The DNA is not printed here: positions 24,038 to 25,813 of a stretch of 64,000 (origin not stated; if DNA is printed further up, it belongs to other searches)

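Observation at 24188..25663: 12-TM membrane protein with a heme-copper-oxidase-like histidine constellation but a non-canonical active site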

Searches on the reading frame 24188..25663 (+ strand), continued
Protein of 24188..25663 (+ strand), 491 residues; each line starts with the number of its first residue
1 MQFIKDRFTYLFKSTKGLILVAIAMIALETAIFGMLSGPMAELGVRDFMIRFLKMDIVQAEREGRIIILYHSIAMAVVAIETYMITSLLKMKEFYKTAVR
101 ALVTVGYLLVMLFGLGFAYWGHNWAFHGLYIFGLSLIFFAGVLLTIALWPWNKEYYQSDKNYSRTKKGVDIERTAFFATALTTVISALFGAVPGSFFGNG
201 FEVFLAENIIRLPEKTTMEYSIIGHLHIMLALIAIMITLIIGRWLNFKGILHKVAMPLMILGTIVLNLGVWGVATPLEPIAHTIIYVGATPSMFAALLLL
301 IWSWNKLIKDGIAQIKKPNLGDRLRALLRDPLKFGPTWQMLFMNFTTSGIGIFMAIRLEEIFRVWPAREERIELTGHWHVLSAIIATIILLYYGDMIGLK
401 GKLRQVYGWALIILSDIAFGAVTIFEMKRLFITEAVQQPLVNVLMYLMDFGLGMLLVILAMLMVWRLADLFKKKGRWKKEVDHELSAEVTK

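Call 58: list_cluster_members(proteins=[P0145, P0160, P0161, P0163, P0165, P0167, P0181, P0182, P0211, P0216])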
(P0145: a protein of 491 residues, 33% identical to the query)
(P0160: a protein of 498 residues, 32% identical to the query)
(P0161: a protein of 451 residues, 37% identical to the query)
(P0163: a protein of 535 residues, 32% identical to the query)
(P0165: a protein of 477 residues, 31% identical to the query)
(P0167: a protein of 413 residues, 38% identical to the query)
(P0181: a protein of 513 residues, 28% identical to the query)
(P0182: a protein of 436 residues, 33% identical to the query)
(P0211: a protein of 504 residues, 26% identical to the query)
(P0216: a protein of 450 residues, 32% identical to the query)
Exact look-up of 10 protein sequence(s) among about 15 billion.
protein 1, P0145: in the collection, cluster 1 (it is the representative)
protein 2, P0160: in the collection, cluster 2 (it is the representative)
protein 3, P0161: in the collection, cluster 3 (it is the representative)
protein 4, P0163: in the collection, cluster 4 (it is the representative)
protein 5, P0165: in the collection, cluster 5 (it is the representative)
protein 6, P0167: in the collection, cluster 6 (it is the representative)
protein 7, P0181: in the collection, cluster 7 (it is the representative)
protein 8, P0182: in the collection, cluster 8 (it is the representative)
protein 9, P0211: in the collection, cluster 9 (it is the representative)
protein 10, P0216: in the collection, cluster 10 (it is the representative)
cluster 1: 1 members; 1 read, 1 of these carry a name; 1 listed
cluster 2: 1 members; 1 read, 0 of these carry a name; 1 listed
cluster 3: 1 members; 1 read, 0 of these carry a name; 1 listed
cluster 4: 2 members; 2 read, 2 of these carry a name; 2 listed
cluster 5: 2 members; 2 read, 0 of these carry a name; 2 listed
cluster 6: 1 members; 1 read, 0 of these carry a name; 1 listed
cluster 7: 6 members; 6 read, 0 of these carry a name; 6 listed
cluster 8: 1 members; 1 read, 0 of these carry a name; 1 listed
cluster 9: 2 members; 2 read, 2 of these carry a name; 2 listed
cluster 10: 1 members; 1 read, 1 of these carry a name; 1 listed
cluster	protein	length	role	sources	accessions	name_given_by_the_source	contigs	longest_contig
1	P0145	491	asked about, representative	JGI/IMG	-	hypothetical protein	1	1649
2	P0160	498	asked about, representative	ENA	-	-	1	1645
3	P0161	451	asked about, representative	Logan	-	-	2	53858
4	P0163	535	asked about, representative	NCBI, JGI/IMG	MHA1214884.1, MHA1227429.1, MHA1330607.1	MAG: hypothetical protein ACTSR2_05990 [Candidatus Hodarchaeales archaeon]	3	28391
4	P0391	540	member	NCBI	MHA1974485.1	MAG: hypothetical protein ACTSW1_15915 [Candidatus Hodarchaeales archaeon]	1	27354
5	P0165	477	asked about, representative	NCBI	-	-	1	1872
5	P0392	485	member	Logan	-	-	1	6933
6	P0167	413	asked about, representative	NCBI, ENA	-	-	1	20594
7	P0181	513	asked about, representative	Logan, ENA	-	-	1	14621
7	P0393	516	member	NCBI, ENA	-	-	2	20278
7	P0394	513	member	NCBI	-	-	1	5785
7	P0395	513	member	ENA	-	-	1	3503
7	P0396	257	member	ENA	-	-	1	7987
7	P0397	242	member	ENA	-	-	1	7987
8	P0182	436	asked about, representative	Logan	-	-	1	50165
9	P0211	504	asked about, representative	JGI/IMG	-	hypothetical protein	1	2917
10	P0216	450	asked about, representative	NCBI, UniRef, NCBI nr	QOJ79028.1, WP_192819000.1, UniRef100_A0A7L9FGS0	hypothetical protein IG193_00740 [Infirmifilum lucidum] | Uncharacterized protein n=1 Tax=Infirmifilum lucidum TaxID=2776706 RepID=A0A7L9FGS0_9CREN | hypothetical protein [Infirmifilum lucidum]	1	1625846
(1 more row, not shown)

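Call 59: find_encoding_contigs(protein=P0216, flank=8000, max_places=2)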
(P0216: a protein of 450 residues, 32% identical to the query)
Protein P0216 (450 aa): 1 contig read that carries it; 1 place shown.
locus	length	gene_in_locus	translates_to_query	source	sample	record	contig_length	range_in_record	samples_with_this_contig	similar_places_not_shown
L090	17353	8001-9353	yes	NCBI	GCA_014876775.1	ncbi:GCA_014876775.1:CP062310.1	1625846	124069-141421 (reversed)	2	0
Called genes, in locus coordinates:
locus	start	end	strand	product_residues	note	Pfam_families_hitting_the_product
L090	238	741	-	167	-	-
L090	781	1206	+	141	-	PF00728:Glyco_hydro_20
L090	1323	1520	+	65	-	-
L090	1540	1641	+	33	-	PF03702:AnmK (weak)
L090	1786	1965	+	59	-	PF09082:DUF1922 (weak), PF19134:DUF5817, PF13248:Zn_ribbon_3 (faint)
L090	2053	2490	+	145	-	PF12644:DUF3782, PF07788:PDDEXK_10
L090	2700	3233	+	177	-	-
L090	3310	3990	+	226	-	-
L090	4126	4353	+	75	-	-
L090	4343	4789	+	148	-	PF01850:PIN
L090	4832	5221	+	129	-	-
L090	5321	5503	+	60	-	-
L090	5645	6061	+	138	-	-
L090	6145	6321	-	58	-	-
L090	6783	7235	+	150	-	-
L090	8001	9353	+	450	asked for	-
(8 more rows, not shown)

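Call 60: find_encoding_contigs(protein=P0163, flank=8000, max_places=2)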
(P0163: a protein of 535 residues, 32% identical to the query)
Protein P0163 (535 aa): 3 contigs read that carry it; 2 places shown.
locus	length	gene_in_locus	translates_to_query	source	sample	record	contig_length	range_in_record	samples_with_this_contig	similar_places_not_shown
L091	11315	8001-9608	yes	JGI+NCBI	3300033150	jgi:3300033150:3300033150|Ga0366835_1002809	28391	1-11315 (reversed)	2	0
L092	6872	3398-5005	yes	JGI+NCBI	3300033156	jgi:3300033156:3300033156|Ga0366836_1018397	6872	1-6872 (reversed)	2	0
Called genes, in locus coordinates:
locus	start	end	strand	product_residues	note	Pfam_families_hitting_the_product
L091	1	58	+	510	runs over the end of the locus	PF01547:SBP_bac_1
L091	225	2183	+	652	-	-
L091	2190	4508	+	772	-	PF00528:BPD_transp_1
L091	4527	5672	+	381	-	PF00005:ABC_tran, PF13304:AAA_21 (faint), PF17912:OB_MalK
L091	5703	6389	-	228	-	-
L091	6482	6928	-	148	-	PF01638:HxlR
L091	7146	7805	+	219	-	-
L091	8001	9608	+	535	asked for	-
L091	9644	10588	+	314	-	PF01040:UbiA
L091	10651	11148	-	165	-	PF00149:Metallophos (faint), PF12850:Metallophos_2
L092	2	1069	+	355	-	PF00005:ABC_tran, PF13304:AAA_21 (faint), PF17912:OB_MalK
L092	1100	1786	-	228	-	-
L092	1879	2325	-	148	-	PF01638:HxlR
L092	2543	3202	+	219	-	-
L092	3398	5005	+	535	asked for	-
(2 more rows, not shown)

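Call 61: find_encoding_contigs(protein=P0161, flank=8000, max_places=2)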
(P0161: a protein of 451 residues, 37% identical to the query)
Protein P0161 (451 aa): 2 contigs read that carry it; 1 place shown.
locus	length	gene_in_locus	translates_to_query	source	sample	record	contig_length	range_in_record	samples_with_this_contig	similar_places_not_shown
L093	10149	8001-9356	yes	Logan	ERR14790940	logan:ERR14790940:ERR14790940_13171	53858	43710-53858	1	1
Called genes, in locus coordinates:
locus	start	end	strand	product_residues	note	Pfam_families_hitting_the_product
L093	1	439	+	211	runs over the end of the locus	PF00677:Lum_binding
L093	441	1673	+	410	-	PF00926:DHBP_synthase, PF00925:GTP_cyclohydro2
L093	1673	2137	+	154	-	PF00885:DMRL_synthase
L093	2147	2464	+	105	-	PF01050:MannoseP_isomer, PF07883:Cupin_2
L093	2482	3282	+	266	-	PF01887:SAM_HAT_N, PF20257:SAM_HAT_C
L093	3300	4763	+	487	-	PF00749:tRNA-synt_1c, PF19269:Anticodon_2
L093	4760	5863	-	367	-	PF00990:GGDEF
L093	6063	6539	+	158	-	-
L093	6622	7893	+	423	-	PF25371:DUF7884, PF02353:CMAS, PF13489:Methyltransf_23, PF08241:Methyltransf_11, PF08242:Methyltransf_12, PF13649:Methyltransf_25, PF13847:Methyltransf_31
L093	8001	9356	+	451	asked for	-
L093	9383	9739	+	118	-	-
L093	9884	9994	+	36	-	-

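Call 68: search_protein_families(library=pfam, proteins=[L027:8542-9876:+, L028:589-1452:+, L039:7092-7559:+, L047:8250-8693:+, L036:9369-10073:+, L020:3796-4626:+, L075:880-1296:+, L030:8635-9123:+, L045:13946-14404:+, L055:8805-9095:+], max_evalue=0.01)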
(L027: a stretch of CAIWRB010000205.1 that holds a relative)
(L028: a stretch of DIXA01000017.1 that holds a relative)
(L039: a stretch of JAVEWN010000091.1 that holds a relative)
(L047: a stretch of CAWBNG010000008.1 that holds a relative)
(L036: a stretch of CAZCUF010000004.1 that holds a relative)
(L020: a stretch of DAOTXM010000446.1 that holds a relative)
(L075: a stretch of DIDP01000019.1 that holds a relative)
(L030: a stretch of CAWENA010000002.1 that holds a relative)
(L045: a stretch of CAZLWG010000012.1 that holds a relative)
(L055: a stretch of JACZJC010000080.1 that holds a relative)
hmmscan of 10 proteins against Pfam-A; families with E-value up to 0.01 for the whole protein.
L027:8542-9876:+ (445 aa): 2 families
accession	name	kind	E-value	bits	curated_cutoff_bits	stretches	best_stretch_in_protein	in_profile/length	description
PF02784.22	Orn_Arg_deC_N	-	1.4e-34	120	23.4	1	68-309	12-247/247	Pyridoxal-dependent decarboxylase, pyridoxal binding domain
PF00278.28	Orn_DAP_Arg_deC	-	3.2e-17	63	23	1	52-399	5-95/95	Pyridoxal-dependent decarboxylase, C-terminal sheet domain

L028:589-1452:+ (288 aa): 0 families

L039:7092-7559:+ (156 aa): 1 family
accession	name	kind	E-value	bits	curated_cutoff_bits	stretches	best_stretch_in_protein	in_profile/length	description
PF04143.19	Sulf_transp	-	0.0021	18.1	27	1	13-117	48-151/310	Sulphur transport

L047:8250-8693:+ (148 aa): 0 families

L036:9369-10073:+ (235 aa): 0 families

L020:3796-4626:+ (277 aa): 2 families
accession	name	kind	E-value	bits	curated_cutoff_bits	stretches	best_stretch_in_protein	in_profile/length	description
PF12801.12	Fer4_5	-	9.5e-21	74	22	2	71-116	1-46/48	4Fe-4S binding domain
PF13237.11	Fer4_10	-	0.0018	18.6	25.5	1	225-266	4-52/53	4Fe-4S dicluster domain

L075:880-1296:+ (139 aa): 0 families

L030:8635-9123:+ (163 aa): 2 families
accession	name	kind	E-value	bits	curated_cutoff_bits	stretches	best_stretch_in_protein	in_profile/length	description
PF05425.18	CopD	-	7.5e-06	26.7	32.1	1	59-152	8-103/105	Copper resistance protein D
PF03653.18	UPF0093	-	0.0095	16.7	34.2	0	7-129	4-119/146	Uncharacterised protein family (UPF0093)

L045:13946-14404:+ (153 aa): 0 families

L055:8805-9095:+ (97 aa): 1 family
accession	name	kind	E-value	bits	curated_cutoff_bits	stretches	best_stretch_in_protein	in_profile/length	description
PF04972.22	BON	-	5.7e-14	52.6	27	1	9-74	1-66/69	BON domain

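Call 82: find_encoding_contigs(protein=P0182, flank=7000, max_places=1)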
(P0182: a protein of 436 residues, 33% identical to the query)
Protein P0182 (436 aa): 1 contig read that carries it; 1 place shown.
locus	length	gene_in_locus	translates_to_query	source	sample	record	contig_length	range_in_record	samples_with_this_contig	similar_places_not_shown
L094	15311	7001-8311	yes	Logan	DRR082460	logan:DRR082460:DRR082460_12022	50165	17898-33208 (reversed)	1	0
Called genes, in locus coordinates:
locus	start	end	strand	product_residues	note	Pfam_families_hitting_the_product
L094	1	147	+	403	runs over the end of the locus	PF00926:DHBP_synthase, PF00925:GTP_cyclohydro2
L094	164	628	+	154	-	PF00885:DMRL_synthase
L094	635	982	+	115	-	PF01050:MannoseP_isomer, PF07883:Cupin_2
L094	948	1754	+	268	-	PF01887:SAM_HAT_N, PF20257:SAM_HAT_C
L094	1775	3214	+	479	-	PF00749:tRNA-synt_1c, PF19269:Anticodon_2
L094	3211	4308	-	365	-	PF00990:GGDEF, PF24898:GGDEF_GdpP (weak)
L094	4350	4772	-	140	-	PF12840:HTH_20 (faint), PF01978:TrmB (weak), PF12802:MarR_2, PF01022:HTH_5, PF01047:MarR, PF13412:HTH_24 (faint), PF13463:HTH_27, PF13601:HTH_34 (weak), +1 more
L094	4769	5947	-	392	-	PF12679:ABC2_membrane_2, PF12698:ABC2_membrane_3, PF01061:ABC2_membrane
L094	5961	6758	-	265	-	PF13514:AAA_27 (faint), PF00005:ABC_tran, PF13304:AAA_21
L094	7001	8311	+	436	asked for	-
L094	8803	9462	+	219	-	PF01865:PhoU_div (faint), PF01895:PhoU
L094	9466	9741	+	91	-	PF00708:Acylphosphatase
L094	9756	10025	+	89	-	-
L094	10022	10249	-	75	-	PF09723:Zn_ribbon_8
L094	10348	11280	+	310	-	PF00892:EamA, PF03151:TPT (weak), PF16913:PUNUT (weak), PF00892:EamA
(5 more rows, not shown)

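Call 83: find_encoding_contigs(protein=P0167, flank=7000, max_places=1)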
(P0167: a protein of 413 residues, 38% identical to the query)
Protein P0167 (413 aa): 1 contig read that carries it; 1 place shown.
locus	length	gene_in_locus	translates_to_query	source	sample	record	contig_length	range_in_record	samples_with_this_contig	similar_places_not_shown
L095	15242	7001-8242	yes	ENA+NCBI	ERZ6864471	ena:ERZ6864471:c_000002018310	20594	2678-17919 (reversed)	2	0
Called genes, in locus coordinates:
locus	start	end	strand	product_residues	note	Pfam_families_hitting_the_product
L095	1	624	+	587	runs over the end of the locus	-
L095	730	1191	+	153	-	PF01668:SmpB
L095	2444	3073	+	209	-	-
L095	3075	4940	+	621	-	PF13589:HATPase_c_3 (weak)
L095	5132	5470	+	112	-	PF24709:DUF7670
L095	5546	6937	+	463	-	PF00202:Aminotran_3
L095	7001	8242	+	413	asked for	-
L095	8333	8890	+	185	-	PF01661:Macro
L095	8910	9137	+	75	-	PF07754:Ribosomal_aS21 (faint)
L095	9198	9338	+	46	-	-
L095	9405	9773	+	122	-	-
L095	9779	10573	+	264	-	-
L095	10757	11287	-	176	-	PF01936:NYN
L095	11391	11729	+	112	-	-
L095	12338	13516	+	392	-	PF00083:Sugar_tr, PF07690:MFS_1, PF12832:MFS_1_like, PF13347:MFS_2 (weak), PF07690:MFS_1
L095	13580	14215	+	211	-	PF01467:CTP_transf_like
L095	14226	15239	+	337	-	PF13399:LytR_C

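Call 84: find_encoding_contigs(protein=P0393, flank=7000, max_places=1)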
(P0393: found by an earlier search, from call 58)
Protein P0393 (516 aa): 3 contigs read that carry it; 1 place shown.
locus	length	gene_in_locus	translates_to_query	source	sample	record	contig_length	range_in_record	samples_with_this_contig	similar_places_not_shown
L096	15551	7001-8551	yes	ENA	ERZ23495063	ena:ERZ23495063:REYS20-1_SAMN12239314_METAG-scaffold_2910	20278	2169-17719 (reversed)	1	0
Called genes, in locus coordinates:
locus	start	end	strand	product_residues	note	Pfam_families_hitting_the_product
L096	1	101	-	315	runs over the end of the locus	PF00152:tRNA-synt_2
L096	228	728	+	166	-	PF01978:TrmB (weak), PF01047:MarR (faint), PF12802:MarR_2 (faint), PF13404:HTH_AsnC-type, PF13412:HTH_24, PF08279:HTH_11 (faint), PF01037:AsnC_trans_reg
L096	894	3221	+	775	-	PF02903:Alpha-amylase_N (weak), PF00128:Alpha-amylase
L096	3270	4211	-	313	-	-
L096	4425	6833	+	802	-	PF01804:Penicil_amidase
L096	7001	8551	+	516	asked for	-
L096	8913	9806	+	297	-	-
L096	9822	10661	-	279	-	PF01061:ABC2_membrane, PF12698:ABC2_membrane_3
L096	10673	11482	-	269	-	PF00005:ABC_tran, PF13304:AAA_21 (weak)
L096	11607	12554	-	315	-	PF01040:UbiA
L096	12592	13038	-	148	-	-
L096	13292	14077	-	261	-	PF01936:NYN, PF12872:OST-HTH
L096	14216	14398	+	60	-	-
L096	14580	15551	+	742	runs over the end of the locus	PF01555:N6_N4_Mtase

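Call 85: find_encoding_contigs(protein=P0127, flank=7000, max_places=1)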
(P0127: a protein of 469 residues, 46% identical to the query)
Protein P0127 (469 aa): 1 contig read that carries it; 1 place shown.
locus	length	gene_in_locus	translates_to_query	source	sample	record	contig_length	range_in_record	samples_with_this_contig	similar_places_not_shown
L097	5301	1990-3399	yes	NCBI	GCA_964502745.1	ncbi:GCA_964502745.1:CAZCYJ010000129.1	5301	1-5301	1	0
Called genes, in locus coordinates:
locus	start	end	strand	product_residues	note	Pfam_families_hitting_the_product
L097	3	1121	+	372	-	?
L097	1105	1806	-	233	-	PF00027:cNMP_binding, PF13545:HTH_Crp_2, PF25213:HVO_A0261_N (weak), PF00325:Crp, PF00392:GntR (faint)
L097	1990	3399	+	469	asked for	-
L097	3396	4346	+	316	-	PF01040:UbiA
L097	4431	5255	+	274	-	-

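Call 91: list_cluster_members(proteins=[P0122, P0123, P0127, P0190, P0242, L095:5546-6934:+, L095:730-1188:+, L096:4425-6830:+, L097:3396-4343:+, L093:3300-4760:+])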
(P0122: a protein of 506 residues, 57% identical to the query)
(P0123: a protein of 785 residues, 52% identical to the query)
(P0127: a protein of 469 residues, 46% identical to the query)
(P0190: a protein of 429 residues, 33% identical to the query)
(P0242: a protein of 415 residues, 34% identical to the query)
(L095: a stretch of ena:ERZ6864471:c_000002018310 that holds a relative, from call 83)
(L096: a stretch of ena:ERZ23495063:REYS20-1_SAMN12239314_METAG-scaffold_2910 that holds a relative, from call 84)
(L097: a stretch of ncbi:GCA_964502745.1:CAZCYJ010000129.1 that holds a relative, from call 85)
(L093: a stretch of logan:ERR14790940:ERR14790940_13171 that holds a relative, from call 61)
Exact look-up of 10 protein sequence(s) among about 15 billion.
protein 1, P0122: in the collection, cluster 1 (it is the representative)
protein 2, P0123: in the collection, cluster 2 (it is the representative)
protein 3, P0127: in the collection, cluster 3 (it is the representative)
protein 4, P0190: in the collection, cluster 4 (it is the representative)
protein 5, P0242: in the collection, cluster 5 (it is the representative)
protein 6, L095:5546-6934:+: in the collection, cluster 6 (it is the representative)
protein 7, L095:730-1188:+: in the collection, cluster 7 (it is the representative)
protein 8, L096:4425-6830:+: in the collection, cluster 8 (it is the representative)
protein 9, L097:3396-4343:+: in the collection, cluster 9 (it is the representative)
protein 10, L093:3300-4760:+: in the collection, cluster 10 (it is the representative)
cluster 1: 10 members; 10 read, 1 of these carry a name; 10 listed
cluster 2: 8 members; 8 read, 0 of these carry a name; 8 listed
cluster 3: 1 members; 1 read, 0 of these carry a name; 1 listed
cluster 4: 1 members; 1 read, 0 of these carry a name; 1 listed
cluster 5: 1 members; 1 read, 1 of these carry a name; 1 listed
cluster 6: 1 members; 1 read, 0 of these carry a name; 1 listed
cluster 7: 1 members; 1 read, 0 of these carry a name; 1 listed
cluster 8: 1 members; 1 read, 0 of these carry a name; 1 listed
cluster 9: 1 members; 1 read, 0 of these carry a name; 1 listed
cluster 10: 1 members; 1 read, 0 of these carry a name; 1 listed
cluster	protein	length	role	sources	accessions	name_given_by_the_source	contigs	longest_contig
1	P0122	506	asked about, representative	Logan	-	-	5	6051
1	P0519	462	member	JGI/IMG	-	hypothetical protein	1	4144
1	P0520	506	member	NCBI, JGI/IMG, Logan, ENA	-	-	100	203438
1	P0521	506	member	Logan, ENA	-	-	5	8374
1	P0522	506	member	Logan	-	-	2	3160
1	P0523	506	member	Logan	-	-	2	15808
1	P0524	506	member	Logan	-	-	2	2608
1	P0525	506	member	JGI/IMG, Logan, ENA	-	-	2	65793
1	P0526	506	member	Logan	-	-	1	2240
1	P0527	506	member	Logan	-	-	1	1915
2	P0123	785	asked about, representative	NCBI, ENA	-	-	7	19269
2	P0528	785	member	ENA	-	-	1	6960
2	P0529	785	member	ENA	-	-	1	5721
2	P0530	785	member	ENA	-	-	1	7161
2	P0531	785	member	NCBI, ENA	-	-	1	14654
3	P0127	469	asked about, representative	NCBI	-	-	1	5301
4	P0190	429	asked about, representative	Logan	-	-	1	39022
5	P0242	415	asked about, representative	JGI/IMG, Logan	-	hypothetical protein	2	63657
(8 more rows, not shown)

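Call 92: find_encoding_contigs(protein=P0123, flank=7000, max_places=2)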
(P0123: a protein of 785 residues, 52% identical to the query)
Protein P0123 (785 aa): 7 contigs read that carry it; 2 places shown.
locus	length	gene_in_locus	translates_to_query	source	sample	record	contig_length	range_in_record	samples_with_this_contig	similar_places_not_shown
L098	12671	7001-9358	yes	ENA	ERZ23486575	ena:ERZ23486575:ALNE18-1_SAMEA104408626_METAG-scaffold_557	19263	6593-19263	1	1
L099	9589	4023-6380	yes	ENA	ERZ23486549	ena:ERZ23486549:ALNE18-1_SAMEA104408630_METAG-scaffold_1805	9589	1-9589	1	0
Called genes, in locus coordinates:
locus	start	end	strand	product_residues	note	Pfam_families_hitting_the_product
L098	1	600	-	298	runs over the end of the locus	PF00348:polyprenyl_synt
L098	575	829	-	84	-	PF02609:Exonuc_VII_S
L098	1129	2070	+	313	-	PF02899:Phage_int_SAM_1, PF13495:Phage_int_SAM_4, PF00589:Phage_integrase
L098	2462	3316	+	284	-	PF01040:UbiA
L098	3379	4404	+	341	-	-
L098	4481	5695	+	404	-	PF03349:Toluene_X, PF13505:OMP_b-brl (faint)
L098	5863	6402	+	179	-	PF09695:YtfJ_HI0045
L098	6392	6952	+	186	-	PF00293:NUDIX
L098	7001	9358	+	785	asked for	PF03781:FGE-sulfatase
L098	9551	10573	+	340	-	PF13187:Fer4_9 (faint), PF00037:Fer4 (faint)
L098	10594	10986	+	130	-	PF04241:DUF423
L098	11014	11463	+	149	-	-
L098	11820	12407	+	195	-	PF00440:TetR_N, PF08359:TetR_C_4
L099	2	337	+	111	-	?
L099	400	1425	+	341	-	-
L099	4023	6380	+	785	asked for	PF03781:FGE-sulfatase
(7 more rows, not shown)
